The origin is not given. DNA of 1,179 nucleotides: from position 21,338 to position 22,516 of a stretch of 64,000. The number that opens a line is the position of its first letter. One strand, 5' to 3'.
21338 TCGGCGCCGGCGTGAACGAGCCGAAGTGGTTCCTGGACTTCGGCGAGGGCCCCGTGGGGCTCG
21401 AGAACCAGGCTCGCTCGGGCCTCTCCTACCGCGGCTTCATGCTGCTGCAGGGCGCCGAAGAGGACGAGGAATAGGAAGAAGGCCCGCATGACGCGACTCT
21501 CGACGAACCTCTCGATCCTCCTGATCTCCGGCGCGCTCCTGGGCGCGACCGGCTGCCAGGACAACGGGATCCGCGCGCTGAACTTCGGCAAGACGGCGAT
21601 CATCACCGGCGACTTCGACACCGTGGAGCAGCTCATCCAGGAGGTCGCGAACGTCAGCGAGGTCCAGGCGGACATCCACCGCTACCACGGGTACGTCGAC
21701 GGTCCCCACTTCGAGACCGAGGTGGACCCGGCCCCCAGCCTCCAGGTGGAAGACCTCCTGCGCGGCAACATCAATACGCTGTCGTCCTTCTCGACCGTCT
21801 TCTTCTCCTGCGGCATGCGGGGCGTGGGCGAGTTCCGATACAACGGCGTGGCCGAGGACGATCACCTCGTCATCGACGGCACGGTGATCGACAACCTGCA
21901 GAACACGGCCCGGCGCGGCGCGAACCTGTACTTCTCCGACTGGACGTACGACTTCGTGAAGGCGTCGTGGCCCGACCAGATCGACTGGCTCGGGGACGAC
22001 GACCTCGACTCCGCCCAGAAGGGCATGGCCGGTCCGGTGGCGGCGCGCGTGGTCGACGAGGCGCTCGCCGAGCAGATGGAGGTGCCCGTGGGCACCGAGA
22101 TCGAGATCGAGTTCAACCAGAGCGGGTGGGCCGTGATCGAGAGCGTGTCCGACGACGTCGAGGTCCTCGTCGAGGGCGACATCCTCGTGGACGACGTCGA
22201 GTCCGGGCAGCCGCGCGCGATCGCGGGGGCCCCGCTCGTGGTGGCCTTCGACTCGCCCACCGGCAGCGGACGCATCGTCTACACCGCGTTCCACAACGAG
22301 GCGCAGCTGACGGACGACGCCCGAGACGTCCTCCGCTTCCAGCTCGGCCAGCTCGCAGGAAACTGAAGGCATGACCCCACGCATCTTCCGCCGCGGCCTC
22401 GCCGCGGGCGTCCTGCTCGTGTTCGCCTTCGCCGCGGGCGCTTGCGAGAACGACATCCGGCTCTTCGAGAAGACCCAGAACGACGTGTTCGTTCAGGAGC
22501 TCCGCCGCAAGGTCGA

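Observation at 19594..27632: Run of five consecutive lipoprotein genes including a VWA plus Myxococcus Cys-rich-repeat protein and a 30-Cys mini-lipoprotein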

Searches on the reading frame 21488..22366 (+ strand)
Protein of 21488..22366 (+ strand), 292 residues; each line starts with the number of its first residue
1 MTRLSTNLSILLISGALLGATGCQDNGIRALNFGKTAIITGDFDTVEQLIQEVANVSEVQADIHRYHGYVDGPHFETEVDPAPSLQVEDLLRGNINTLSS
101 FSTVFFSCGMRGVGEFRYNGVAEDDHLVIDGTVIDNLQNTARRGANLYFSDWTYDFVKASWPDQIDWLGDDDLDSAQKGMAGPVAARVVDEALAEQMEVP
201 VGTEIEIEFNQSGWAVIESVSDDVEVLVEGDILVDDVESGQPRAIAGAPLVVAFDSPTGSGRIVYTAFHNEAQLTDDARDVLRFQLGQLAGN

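Call 8: search_protein_families(library=pfam, proteins=[window:21488-22366:+], max_evalue=0.1)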
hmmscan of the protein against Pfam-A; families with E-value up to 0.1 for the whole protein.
window:21488-22366:+ (292 aa): 0 families

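Call 9: search_protein_families(library=ncbifam, proteins=[window:21488-22366:+], max_evalue=0.1)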
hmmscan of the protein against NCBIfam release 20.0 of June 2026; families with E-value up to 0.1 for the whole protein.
window:21488-22366:+ (292 aa): 0 families

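Call 12: find_encoding_contigs(protein=window:21488-22366:+, flank=10000, max_places=6)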
Protein window:21488-22366:+ (292 aa): 18 contigs read that carry it; 6 places shown.
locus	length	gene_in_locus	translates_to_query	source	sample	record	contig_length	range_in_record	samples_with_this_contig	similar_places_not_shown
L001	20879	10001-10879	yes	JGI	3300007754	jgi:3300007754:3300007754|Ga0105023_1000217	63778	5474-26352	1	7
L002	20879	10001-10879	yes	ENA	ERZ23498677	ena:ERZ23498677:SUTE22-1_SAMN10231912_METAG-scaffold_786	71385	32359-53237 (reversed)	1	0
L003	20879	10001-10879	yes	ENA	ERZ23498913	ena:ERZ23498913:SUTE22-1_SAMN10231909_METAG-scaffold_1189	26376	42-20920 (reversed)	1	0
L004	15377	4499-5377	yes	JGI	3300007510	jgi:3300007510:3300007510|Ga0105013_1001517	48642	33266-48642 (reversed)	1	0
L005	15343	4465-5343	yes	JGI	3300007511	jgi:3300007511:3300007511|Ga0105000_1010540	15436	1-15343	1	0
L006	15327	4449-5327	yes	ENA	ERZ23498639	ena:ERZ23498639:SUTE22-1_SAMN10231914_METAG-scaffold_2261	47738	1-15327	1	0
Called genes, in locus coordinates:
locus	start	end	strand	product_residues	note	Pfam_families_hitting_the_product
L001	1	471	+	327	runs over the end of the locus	PF01073:3Beta_HSD, PF01370:Epimerase, PF02719:Polysacc_synt_2, PF04321:RmlD_sub_bind, PF07993:NAD_binding_4, PF16363:GDP_Man_Dehyd, PF13460:NAD_binding_10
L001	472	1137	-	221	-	PF01351:RNase_HII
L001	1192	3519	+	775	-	-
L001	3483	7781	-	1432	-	-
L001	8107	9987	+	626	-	PF09099:Qn_am_d_aIII (faint)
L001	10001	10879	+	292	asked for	-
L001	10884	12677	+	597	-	-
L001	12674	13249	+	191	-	-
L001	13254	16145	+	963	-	-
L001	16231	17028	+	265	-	-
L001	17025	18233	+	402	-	PF01979:Amidohydro_1, PF07969:Amidohydro_3 (weak)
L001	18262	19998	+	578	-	PF00512:HisKA (weak), PF02518:HATPase_c, PF00072:Response_reg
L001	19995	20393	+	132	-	PF25056:DUF7793, PF11964:SpoIIAA-like (weak)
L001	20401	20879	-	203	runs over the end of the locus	PF11617:Cu-binding_MopE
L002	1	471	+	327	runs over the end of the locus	PF01073:3Beta_HSD, PF01370:Epimerase, PF02719:Polysacc_synt_2, PF04321:RmlD_sub_bind, PF07993:NAD_binding_4, PF16363:GDP_Man_Dehyd, PF13460:NAD_binding_10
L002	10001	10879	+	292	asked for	-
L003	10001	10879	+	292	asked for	-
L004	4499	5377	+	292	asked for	-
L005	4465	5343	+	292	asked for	-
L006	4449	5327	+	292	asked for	-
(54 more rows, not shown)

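Call 32: search_solved_structures(query=A2, max_evalue=10, show_alignments=2)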
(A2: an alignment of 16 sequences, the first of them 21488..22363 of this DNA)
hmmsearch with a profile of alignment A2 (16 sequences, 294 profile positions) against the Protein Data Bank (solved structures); distinct sequences matched with E-value up to 10: 3.
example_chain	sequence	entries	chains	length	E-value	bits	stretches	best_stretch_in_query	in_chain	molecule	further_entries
1rxq_A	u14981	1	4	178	0.46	13.1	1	193-239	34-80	yfiT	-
1xq6_A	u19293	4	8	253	0.51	12.9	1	163-182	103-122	unknown protein | unknown protein At5g02240 | Protein At5g02240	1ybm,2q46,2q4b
3vot_A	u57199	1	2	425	0.69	12.5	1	21-89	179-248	L-amino acid ligase, BL00235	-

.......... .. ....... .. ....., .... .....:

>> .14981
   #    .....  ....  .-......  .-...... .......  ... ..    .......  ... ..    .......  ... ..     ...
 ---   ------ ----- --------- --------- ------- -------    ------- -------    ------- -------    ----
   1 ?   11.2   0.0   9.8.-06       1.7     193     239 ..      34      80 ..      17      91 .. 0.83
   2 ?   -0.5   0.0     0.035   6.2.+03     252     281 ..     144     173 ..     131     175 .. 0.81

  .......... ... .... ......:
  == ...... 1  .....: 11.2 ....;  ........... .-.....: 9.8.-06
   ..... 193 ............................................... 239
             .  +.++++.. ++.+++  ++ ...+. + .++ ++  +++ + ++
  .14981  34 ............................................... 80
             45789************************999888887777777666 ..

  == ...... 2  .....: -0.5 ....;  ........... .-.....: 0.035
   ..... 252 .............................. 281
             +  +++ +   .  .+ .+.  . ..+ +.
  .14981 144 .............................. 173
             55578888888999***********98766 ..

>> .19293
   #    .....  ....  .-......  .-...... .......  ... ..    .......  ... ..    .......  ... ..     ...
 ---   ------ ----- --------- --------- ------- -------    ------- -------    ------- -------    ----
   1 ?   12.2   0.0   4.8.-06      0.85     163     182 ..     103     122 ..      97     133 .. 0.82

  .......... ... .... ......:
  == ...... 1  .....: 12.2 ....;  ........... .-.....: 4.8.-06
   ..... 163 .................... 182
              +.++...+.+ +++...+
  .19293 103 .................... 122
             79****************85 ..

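Call 34: find_homologous_proteins(query=window:21488-22366:+, max_evalue=0.001)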
Query window:21488-22366:+ (292 aa): 78 proteins with E <= 0.001 among 6732 candidates.
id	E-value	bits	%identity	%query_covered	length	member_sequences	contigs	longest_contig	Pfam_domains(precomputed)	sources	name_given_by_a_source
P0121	3.7e-190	649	100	100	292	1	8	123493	-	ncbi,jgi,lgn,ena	-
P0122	1.8e-169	581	87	100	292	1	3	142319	-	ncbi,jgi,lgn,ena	-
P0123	5.5e-158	543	84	99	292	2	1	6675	-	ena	-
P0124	7.1e-157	539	82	100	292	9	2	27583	-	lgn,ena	-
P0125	1.8e-149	515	79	100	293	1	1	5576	-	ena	-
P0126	4.8e-146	504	78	100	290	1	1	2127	-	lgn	-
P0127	4.1e-145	501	79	93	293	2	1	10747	-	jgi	jgi:hypothetical protein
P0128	1.7e-105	371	61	92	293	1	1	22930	-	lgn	-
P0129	2.9e-104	367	64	92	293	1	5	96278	-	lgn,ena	-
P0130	6.7e-104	366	62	93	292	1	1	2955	-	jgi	-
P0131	2.1e-103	364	62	92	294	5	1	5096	-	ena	-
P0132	3.5e-103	363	61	97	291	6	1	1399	-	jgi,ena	-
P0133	6.0e-102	359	61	91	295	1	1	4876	-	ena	-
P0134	7.6e-102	359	59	92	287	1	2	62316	-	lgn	-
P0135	1.1e-101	358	59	98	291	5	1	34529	-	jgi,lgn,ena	-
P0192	2.3e-51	193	40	91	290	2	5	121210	-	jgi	-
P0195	6.4e-37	146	35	91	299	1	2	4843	-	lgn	-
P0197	2.3e-18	85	30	98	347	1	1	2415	PF13715.13,PF13620.13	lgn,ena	-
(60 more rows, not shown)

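Call 42: predict_structure(alignment_id=A4)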
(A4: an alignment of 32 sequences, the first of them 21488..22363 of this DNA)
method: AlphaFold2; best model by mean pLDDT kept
length: 292 residues; sequences in the alignment: 32
mean_pLDDT: 85.3   pTM: 0.83
mean pLDDT of the five models: 85.3, 83.0, 82.8, 82.3, 80.9
residues with pLDDT >= 90: 155; 70-90: 90; 50-70: 37; < 50: 10
segments of 3 or more residues with pLDDT < 50: 112-115
pLDDT, mean of each block of 10 residues (from residue 1): 67 73 57 89 81 84 81 54 75 81 89 53 80 94 95 94 96 91 97 96 96 95 98 93 97 96 95 89 91 62
secondary structure, 60 per line:
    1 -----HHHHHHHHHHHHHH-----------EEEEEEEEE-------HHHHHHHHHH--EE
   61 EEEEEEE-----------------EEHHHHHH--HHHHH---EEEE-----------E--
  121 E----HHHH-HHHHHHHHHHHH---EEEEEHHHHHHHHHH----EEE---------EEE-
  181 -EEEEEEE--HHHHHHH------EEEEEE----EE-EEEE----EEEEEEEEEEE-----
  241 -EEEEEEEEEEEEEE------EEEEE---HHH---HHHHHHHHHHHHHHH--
elements in order: H6-19 E31-39 H47-56 E59-67 H87-92 H95-99 E103-106 H126-129 H131-142 E146-150 H151-160 E165-167 E177-179 E182-188 H191-197 E204-209 E217-220 E225-235 E242-255 E262-266 H276-290

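Call 47: fold_search(model_id=the predicted structure, library=pdb)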
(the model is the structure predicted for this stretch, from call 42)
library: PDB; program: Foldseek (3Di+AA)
matches with E <= 10: 1205; with E <= 0.001: 32
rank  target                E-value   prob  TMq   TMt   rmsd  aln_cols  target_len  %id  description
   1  3fij_B                3.6e-07  1.00  0.41  0.50   7.6       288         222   11  Crystal structure of a uncharacterized protein lin1909 (released 2009-01-13)
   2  3rht_A                5.2e-07  1.00  0.43  0.48   8.7       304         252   13  Crystal structure of type 1 glutamine amidotransferase (GATase1)-like protein from Planctomyces limnophilus (released 2011-04-27)
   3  3d54_D                1.4e-06  1.00  0.46  0.60   6.6       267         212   10  Structure of PurLQS from Thermotoga maritima (released 2008-07-22)
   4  3fij_D                1.7e-06  1.00  0.40  0.50   7.8       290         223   10  Crystal structure of a uncharacterized protein lin1909 (released 2009-01-13)
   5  3fij_C                3.2e-06  1.00  0.42  0.53   7.5       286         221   11  Crystal structure of a uncharacterized protein lin1909 (released 2009-01-13)
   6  2vdj                  6.3e-06  1.00  0.45  0.49   8.2       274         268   12  Crystal Structure of Homoserine O-acetyltransferase (metA) from Bacillus Cereus with Homoserine (released 2008-01-22)
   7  3r74_A                8.0e-06  1.00  0.42  0.22  12.3       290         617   13  Crystal structure of 2-amino-2-desoxyisochorismate synthase (ADIC) synthase PhzE from Burkholderia lata 383 (released 2011-03-30)
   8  2ghr                  1.0e-05  1.00  0.44  0.47   8.0       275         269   11  Crystal structure of homoserine o-succinyltransferase (NP_981826.1) from Bacillus cereus ATCC 10987 at 2.40 A resolution (released 2006-04-11)
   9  8ibs_A                1.7e-05  1.00  0.42  0.20   5.9       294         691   12  Crystal structure of GH42 beta-galactosidase BiBga42A from Bifidobacterium longum subspecies infantis E160A/E318A muta (released 2023-06-07)
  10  8ibt_A                2.0e-05  1.00  0.41  0.19   6.3       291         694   12  Crystal structure of GH42 beta-galactosidase BiBga42A from Bifidobacterium longum subspecies infantis E318S mutant in  (released 2023-06-07)
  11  2a9v_C                2.1e-05  1.00  0.48  0.65   4.6       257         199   11  Crystal structure of a putative gmp synthase subunit a protein (ta0944m) from thermoplasma acidophilum at 2.45 A resol (released 2005-08-02)
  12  8rp2_BBB              2.7e-05  1.00  0.45  0.65   5.4       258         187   10  Aminodeoxychorismate synthase complex from Escherichia coli, with EDTA added (released 2025-01-29)
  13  7d4r_A                2.7e-05  1.00  0.41  0.49   9.7       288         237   10  SpuA native structure (released 2021-10-06)
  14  8ibt_B                4.1e-05  1.00  0.39  0.18   7.2       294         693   13  Crystal structure of GH42 beta-galactosidase BiBga42A from Bifidobacterium longum subspecies infantis E318S mutant in  (released 2023-06-07)
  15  3r75_B                5.6e-05  1.00  0.42  0.22  12.8       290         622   14  Crystal structure of 2-amino-2-desoxyisochorismate synthase (ADIC) synthase PhzE from Burkholderia lata 383 in complex (released 2011-03-30)
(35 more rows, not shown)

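Call 67: search_protein_families(library=pfam, proteins=[window:21488-22363:+], max_evalue=10)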
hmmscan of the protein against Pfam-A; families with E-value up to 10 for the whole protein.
window:21488-22363:+ (292 aa): 0 families

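Call 82: find_encoding_contigs(protein=P0192, flank=9000, max_places=1)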
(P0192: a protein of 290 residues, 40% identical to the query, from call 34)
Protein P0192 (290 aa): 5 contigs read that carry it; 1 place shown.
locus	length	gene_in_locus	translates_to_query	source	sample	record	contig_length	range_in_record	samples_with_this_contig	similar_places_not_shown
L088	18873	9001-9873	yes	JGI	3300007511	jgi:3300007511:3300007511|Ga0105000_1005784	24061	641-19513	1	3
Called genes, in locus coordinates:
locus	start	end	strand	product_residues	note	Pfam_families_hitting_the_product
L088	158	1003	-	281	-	-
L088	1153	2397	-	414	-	PF00884:Sulfatase, PF01663:Phosphodiest (faint)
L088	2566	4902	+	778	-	-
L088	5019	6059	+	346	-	PF00089:Trypsin, PF13365:Trypsin_2 (weak)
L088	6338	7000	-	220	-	PF01351:RNase_HII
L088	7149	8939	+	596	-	-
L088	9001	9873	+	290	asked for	-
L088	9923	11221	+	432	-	-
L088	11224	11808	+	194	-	-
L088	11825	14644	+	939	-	-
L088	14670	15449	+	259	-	PF00378:ECH_1, PF16113:ECH_2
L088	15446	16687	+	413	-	PF01979:Amidohydro_1, PF07969:Amidohydro_3 (weak)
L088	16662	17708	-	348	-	PF03706:LPG_synthase_TM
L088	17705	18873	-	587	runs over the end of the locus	-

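Call 83: find_encoding_contigs(protein=P0197, flank=9000, max_places=2)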
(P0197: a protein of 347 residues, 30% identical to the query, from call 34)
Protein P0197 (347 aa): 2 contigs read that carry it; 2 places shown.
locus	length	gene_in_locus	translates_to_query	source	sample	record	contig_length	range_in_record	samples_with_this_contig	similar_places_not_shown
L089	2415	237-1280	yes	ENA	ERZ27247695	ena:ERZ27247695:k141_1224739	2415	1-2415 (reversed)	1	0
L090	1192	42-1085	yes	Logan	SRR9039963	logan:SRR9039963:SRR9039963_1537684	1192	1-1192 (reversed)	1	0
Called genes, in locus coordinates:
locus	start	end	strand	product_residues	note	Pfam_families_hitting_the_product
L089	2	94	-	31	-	?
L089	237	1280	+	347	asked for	PF13620:CarboxypepD_reg, PF13715:CarbopepD_reg_2 (weak)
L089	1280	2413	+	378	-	?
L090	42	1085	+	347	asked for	PF13620:CarboxypepD_reg, PF13715:CarbopepD_reg_2 (weak)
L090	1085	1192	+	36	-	?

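Call 84: find_encoding_contigs(protein=P0195, flank=9000, max_places=2)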
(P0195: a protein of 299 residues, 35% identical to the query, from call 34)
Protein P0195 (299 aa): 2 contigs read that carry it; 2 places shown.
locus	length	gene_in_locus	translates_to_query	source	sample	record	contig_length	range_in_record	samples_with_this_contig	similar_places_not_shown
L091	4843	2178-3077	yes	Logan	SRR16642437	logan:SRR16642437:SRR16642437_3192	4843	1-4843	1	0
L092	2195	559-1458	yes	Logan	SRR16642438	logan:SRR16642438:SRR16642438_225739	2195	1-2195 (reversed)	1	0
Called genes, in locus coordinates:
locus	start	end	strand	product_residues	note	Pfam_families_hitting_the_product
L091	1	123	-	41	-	?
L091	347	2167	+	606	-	-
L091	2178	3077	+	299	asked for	-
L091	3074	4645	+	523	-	PF00932:LTD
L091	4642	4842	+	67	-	?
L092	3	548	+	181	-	?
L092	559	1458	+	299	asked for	-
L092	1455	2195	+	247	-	?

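Call 94: search_protein_families(library=padloc, proteins=[window:21488-22363:+], max_evalue=0.01)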
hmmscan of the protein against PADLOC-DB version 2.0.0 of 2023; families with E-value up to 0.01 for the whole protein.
window:21488-22363:+ (292 aa): 0 families
